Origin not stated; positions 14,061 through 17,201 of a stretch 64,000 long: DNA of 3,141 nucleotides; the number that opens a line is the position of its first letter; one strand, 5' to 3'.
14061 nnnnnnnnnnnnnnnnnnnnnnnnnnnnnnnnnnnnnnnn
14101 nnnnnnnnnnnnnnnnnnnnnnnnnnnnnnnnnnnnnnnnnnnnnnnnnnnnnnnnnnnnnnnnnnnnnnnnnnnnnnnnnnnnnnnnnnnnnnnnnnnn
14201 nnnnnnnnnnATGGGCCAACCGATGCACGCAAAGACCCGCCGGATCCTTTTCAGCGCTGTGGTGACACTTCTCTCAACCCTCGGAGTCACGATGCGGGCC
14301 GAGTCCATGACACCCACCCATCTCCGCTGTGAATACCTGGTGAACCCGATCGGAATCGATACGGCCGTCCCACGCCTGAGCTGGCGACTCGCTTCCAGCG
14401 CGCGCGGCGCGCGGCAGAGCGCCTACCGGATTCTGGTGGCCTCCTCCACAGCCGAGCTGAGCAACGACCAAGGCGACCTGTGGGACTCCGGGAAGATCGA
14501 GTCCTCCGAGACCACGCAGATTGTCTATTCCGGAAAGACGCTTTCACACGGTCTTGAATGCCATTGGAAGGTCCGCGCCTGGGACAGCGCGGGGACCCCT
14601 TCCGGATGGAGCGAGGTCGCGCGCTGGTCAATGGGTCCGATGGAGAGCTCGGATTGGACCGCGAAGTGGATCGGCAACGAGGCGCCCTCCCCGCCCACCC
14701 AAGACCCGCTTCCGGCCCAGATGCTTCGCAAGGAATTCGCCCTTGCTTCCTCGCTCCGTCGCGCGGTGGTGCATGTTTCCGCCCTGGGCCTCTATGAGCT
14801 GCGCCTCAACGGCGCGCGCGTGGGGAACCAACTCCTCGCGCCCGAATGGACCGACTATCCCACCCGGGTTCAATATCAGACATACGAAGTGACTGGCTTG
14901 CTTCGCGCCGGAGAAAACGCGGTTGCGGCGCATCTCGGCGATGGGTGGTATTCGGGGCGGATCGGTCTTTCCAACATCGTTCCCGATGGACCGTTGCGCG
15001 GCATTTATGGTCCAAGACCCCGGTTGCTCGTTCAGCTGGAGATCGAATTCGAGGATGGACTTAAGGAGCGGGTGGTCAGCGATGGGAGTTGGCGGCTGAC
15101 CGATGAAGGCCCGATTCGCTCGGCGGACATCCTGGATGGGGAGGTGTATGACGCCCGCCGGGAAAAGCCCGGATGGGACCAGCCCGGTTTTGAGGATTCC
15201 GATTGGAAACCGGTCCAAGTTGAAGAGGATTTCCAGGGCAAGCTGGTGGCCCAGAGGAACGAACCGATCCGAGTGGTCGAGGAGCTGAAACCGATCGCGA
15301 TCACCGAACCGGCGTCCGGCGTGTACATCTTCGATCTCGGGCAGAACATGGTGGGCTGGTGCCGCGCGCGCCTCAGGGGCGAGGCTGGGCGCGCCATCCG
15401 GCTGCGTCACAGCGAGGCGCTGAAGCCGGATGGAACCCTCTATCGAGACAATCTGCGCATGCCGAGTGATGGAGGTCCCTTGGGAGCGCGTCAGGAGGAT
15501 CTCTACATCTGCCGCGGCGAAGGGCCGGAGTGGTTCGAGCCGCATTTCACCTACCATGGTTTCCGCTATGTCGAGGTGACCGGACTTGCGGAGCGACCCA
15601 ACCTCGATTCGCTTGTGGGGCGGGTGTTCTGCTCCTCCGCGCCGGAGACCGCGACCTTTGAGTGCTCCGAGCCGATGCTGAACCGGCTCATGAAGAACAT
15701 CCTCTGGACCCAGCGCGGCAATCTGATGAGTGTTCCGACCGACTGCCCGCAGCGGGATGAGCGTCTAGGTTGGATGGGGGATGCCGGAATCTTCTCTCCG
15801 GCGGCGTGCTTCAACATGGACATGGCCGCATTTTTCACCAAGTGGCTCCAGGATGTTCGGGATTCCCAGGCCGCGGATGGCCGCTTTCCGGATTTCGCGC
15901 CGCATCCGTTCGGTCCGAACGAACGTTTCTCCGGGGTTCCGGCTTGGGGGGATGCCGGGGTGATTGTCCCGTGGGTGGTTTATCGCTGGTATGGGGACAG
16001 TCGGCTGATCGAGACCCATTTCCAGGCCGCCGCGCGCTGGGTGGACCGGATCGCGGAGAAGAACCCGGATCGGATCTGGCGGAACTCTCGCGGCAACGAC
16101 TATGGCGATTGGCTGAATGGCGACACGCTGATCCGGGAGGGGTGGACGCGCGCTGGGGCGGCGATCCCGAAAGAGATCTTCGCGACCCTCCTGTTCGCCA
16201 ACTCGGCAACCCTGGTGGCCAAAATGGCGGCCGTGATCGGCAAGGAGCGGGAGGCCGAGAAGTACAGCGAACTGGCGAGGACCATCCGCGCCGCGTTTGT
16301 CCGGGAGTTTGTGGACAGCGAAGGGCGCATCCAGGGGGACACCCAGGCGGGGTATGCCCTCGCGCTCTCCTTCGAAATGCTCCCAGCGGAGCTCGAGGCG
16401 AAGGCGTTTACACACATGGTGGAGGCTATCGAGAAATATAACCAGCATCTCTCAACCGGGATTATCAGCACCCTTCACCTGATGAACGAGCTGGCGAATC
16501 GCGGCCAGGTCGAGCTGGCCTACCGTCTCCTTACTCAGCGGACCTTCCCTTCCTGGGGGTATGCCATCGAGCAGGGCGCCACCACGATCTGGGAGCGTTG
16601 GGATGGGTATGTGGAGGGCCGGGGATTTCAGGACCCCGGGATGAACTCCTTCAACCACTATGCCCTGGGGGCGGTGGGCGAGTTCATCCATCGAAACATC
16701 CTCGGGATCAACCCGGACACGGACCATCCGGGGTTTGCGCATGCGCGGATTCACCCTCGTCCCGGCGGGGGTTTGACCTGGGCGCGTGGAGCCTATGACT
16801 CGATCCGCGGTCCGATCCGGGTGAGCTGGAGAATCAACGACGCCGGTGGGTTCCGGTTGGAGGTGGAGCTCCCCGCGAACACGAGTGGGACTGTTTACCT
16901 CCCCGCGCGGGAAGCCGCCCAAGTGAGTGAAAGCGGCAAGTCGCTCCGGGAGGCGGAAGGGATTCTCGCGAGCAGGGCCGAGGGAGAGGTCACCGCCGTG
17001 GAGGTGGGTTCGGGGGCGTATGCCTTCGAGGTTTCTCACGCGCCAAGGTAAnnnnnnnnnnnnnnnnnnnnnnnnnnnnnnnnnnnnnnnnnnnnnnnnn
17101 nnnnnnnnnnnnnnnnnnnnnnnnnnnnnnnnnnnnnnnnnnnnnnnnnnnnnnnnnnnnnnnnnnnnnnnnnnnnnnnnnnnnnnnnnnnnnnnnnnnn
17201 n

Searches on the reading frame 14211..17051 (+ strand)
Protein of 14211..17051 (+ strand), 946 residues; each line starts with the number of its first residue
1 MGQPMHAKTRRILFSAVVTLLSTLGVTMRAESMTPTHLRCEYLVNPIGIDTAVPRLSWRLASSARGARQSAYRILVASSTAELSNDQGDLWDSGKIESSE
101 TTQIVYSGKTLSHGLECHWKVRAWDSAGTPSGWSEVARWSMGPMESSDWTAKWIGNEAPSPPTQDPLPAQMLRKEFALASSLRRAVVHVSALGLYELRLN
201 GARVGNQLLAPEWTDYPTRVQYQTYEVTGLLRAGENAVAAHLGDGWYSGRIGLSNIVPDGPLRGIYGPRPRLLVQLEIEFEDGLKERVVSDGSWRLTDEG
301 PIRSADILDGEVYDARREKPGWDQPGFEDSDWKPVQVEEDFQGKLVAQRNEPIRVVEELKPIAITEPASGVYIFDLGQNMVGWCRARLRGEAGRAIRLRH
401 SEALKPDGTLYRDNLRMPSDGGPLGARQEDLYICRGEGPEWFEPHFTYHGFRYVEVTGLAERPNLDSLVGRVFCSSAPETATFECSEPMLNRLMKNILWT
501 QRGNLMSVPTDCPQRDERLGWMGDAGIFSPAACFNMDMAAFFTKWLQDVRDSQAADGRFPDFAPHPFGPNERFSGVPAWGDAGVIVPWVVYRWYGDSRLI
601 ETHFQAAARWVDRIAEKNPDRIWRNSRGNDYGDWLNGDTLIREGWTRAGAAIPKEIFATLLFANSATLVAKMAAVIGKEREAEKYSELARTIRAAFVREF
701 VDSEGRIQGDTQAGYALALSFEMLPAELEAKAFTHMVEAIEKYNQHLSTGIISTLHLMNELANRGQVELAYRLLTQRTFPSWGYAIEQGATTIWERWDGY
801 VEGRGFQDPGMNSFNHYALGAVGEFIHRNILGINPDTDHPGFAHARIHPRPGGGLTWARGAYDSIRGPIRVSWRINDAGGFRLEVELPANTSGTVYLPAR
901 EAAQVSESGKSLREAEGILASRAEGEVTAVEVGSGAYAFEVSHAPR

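Call 15: search_protein_families(library=pfam, proteins=[window:14211-17051:+], max_evalue=0.001)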
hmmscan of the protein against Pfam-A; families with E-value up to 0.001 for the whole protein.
window:14211-17051:+ (946 aa): 5 families
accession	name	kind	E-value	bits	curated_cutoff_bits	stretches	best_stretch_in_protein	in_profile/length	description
PF17389.8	Bac_rhamnosid6H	-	4.2e-120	401.5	24.5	1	479-830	2-339/339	Bacterial alpha-L-rhamnosidase 6 hairpin glycosidase domain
PF08531.16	Bac_rhamnosid_N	-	1.3e-60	204.5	25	1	182-357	3-172/172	Alpha-L-rhamnosidase N-terminal domain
PF25788.1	Ig_Rha78A_N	-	1.3e-37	128.7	27.4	1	35-144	1-104/105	Rha78A-like, N-terminal immunoglobulin domain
PF05592.18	Bac_rhamnosid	-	8.7e-30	103.1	22.2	1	368-472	4-100/102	Bacterial alpha-L-rhamnosidase concanavalin-like domain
PF17390.7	Bac_rhamnosid_C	-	7.9e-21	74.1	22.1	1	832-910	1-76/78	Bacterial alpha-L-rhamnosidase C-terminal domain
